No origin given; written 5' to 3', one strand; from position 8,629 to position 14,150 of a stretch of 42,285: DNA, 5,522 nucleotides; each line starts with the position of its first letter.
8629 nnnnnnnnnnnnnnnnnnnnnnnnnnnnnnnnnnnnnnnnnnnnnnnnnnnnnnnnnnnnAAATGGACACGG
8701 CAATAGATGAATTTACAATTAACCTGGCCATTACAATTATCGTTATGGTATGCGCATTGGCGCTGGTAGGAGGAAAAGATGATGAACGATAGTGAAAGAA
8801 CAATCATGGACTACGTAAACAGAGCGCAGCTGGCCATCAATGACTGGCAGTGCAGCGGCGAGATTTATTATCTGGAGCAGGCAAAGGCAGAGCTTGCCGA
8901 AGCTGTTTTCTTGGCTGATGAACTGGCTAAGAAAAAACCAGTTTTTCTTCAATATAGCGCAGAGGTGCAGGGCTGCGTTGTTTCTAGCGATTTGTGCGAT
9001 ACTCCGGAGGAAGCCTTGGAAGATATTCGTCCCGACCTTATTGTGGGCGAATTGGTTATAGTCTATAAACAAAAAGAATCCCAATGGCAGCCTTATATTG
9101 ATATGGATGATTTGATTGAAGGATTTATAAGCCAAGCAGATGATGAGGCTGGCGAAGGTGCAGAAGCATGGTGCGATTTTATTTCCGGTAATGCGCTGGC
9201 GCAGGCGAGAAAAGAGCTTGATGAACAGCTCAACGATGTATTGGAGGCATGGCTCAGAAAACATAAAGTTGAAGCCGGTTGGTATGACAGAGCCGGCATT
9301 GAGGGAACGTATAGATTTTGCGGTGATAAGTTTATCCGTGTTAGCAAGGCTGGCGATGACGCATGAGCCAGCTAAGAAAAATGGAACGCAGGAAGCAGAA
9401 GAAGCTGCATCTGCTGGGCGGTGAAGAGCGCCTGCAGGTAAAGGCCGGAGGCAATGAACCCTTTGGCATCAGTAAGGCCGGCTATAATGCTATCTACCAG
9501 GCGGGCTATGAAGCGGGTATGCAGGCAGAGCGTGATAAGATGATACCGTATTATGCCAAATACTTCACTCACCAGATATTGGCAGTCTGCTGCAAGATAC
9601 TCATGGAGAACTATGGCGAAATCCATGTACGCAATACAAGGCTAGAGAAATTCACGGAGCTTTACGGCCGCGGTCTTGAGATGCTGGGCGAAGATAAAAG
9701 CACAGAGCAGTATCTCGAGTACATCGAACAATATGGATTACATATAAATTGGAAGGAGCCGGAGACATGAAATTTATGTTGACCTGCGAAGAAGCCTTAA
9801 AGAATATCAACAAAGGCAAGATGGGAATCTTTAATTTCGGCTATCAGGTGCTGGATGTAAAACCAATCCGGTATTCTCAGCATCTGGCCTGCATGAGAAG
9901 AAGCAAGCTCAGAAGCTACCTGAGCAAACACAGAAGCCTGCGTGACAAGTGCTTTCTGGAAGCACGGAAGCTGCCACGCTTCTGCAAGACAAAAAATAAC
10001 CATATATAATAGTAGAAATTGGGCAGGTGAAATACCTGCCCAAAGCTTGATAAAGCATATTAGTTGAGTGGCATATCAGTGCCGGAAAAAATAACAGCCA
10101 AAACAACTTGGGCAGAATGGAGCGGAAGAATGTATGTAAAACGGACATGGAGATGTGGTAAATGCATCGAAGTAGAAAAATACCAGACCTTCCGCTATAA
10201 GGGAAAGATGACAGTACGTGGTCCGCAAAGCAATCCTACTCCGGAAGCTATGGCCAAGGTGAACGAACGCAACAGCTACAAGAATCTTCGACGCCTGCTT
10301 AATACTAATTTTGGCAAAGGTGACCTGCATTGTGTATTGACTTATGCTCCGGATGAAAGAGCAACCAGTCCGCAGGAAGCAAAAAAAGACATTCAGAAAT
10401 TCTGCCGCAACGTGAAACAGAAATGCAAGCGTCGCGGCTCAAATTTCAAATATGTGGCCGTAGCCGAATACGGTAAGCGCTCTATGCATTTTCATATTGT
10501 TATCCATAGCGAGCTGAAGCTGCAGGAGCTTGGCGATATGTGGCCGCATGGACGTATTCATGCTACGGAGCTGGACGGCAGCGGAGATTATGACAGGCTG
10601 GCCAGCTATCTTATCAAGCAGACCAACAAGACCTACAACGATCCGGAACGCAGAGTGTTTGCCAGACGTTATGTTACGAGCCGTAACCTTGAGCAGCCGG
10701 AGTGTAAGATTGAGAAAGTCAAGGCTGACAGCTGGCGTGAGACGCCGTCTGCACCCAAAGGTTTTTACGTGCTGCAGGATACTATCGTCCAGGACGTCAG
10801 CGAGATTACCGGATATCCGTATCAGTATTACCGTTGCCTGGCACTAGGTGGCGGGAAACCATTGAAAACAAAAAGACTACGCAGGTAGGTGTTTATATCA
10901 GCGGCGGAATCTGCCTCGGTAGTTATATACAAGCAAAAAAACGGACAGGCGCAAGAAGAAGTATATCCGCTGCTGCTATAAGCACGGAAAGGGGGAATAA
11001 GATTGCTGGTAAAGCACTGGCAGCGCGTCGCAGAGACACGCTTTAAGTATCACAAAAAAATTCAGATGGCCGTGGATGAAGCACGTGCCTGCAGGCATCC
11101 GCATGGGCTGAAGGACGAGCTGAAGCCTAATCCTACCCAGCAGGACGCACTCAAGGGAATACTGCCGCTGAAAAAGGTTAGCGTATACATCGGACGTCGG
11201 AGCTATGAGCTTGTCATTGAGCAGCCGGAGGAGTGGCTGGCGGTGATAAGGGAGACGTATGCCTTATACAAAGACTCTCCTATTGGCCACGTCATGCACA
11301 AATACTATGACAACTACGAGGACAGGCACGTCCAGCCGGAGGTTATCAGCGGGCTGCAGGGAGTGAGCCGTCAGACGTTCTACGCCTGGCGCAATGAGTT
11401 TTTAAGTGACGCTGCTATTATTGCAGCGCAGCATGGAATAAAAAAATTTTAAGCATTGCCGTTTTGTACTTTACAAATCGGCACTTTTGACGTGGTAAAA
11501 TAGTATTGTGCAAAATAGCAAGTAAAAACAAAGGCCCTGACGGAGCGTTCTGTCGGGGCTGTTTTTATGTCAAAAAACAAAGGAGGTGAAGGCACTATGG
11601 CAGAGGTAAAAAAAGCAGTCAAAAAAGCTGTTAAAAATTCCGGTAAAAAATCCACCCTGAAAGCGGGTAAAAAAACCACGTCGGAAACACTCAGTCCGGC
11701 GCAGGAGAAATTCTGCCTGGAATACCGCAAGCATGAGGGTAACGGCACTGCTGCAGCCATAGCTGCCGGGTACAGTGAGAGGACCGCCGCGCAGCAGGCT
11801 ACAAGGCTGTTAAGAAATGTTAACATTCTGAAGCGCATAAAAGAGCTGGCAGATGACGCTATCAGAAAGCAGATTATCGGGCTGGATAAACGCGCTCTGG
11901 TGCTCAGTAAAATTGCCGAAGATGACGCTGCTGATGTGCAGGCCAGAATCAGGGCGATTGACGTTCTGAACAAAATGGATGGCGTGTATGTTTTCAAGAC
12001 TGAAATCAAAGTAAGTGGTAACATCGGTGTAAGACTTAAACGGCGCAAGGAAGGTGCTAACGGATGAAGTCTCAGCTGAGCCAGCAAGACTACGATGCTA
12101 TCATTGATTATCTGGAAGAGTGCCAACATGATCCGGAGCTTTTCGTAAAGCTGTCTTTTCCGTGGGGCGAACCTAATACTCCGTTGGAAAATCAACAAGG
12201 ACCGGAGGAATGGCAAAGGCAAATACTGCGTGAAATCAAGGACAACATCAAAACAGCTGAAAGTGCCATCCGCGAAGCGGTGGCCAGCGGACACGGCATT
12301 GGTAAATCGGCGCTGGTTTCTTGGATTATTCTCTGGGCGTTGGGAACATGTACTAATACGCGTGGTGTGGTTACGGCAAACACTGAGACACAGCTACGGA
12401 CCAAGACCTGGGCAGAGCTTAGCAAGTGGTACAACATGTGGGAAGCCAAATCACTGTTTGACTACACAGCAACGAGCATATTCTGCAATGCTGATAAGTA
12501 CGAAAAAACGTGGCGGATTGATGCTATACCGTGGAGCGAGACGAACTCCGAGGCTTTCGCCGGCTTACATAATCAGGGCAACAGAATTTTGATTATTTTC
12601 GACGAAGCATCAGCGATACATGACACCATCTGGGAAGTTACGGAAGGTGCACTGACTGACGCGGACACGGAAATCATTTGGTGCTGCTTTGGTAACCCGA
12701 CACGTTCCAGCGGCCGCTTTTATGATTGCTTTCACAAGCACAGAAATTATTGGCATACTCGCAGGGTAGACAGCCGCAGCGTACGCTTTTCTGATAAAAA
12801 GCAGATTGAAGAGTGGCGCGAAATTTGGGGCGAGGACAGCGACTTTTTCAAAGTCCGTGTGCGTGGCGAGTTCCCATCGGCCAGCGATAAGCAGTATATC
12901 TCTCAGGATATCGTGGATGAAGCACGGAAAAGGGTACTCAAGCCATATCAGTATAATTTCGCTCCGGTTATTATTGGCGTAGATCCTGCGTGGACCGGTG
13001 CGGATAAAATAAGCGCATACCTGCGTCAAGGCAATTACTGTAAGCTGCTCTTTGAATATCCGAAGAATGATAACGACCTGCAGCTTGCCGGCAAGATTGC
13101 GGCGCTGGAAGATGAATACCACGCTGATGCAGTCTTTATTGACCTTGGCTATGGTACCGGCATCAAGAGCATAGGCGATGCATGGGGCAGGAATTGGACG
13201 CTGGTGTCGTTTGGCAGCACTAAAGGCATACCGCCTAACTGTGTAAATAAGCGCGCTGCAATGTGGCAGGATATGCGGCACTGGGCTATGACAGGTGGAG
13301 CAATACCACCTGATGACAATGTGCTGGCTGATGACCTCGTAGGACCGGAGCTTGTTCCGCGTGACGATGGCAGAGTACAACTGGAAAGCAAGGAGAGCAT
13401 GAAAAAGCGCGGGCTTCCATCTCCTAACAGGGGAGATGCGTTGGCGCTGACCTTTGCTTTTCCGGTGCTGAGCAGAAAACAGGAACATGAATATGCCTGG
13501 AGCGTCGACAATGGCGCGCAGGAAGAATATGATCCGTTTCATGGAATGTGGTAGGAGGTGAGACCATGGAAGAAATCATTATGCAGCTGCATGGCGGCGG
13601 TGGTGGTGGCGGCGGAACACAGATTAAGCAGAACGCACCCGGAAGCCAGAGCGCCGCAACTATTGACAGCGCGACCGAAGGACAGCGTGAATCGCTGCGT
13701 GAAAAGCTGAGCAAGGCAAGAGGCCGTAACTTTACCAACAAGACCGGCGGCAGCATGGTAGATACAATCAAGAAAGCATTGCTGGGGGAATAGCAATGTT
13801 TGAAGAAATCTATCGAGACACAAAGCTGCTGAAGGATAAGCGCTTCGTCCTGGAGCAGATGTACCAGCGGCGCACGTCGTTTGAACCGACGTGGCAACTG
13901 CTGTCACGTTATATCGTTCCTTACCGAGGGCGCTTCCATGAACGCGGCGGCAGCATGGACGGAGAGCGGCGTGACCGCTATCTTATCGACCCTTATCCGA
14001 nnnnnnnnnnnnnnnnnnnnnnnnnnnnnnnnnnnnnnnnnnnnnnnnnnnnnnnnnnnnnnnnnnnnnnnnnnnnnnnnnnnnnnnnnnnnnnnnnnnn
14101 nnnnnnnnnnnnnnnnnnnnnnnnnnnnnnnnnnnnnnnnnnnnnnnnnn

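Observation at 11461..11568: Conserved three-copy late promoter element with a leader terminator (copy 1, upstream of terS)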

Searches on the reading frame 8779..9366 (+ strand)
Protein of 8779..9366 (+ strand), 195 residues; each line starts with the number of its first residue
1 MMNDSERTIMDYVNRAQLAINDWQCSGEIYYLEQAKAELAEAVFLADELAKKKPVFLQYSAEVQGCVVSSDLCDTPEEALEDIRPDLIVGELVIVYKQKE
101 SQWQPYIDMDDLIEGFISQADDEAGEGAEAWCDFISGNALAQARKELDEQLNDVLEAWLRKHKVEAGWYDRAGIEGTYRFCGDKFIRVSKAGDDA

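Call 9: search_protein_families(library=pfam, proteins=[window:8779-9366:+], max_evalue=0.01)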
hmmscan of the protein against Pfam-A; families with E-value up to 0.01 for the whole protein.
window:8779-9366:+ (195 aa): 0 families

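Call 16: search_protein_families(library=phrogs, proteins=[window:8779-9366:+], max_evalue=0.01)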
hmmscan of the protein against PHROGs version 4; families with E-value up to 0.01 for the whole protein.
window:8779-9366:+ (195 aa): 1 family
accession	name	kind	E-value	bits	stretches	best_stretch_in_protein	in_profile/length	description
phrog_1672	-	unknown function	2e-17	64.3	1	48-170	24-144/168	-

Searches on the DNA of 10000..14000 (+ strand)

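Call 10: search_dna_similar(query=window:10000-14000:+, collection=phages, mode=near, max_rows=30)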
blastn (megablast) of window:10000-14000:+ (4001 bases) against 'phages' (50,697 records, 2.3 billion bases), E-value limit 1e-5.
Records with a match: 3; places in all: 3; records where one place covers at least 80% of the query: 0.
Best place of each record, by identity: 95-99% 3.
By first word of the organism name: Sodalis 3.
By host as written in the record: Sodalis glossinidius str. 'morsitans' 2; Sodalis glossinidius 1.
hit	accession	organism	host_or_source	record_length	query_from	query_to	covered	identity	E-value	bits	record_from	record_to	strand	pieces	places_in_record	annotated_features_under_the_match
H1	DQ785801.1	Sodalis phage phiSG1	Sodalis glossinidius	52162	3433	3467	1%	97.1%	7e-6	60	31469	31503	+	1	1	none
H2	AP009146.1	Sodalis phage phiSG1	Sodalis glossinidius str. 'morsitans'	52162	3433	3467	1%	97.1%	7e-6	60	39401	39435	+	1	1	none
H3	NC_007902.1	Sodalis phage phiSG1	Sodalis glossinidius str. 'morsitans'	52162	3433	3467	1%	97.1%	7e-6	60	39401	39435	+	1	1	none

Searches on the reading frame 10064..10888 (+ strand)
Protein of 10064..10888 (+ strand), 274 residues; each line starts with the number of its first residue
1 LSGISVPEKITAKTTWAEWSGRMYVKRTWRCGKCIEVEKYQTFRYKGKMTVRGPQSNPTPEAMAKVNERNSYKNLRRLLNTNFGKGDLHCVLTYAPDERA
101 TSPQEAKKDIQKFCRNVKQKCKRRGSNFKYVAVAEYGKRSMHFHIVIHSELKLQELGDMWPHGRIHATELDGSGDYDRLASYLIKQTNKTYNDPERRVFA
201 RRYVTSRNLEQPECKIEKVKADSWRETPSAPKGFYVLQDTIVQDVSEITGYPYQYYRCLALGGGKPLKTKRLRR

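Call 9: search_protein_families(library=pfam, proteins=[window:10064-10888:+], max_evalue=0.01)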
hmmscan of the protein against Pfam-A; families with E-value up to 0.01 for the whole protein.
window:10064-10888:+ (274 aa): 2 families
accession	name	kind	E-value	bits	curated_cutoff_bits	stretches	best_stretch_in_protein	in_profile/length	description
PF23343.2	REP_ORF2-G2P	-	2e-17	63.7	27.8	1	90-186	4-98/99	Replication-associated protein ORF2/G2P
PF03432.20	Relaxase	-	0.0085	16.8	24.6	0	78-149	35-100/132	MobA/VirD2-like, nuclease domain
